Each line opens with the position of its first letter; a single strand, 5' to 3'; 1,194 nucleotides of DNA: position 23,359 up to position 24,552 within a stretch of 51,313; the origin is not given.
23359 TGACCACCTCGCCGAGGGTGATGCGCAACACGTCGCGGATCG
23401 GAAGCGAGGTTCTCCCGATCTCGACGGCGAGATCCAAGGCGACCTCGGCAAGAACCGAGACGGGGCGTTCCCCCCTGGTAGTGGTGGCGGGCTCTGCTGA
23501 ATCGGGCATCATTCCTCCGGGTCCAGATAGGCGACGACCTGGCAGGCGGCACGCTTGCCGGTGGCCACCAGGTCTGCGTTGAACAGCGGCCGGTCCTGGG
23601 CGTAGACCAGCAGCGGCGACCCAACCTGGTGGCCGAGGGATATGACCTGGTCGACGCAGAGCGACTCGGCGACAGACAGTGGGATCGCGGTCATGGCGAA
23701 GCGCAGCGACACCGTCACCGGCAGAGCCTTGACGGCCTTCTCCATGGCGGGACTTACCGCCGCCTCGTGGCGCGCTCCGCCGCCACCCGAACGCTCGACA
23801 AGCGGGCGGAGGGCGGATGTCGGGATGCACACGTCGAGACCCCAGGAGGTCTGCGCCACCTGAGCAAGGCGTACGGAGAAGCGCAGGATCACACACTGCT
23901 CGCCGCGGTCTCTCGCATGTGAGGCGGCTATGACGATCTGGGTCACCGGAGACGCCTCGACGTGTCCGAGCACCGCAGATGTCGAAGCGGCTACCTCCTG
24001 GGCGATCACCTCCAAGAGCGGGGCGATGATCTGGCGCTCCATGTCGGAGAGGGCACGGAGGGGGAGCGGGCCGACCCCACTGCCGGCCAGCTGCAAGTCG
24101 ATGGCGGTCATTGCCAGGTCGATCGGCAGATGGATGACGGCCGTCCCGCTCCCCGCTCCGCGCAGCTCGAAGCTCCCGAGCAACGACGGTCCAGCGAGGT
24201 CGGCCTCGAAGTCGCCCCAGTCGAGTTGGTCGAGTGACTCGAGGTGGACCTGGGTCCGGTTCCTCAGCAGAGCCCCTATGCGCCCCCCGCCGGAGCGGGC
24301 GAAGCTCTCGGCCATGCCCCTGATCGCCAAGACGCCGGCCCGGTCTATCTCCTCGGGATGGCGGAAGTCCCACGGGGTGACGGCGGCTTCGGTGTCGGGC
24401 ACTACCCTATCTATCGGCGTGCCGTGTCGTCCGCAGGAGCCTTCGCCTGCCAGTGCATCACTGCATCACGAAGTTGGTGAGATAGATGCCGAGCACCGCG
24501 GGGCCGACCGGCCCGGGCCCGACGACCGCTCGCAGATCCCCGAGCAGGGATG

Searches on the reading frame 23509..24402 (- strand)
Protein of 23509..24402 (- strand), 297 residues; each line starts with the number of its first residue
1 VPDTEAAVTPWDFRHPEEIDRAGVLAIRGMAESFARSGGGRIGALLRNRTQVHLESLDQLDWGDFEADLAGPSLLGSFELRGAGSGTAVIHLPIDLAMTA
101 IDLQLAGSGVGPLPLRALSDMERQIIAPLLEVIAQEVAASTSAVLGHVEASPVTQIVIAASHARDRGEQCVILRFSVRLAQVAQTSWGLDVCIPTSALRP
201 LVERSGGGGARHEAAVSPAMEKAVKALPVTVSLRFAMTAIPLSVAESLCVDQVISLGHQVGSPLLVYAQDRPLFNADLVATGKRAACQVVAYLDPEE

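Call 40: search_protein_families(library=pfam, proteins=[window:23509-24402:-], max_evalue=0.01)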
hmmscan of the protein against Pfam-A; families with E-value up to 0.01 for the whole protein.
window:23509-24402:- (297 aa): 2 families
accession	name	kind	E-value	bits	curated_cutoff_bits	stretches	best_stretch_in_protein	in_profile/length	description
PF02154.20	FliM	-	8.3e-14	52.4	27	1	11-203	1-190/192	Flagellar motor switch protein FliM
PF01052.25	FliMN_C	-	1.1e-09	38.5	23.8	1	223-290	2-69/73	Type III flagellar switch regulator (C-ring) FliN C-term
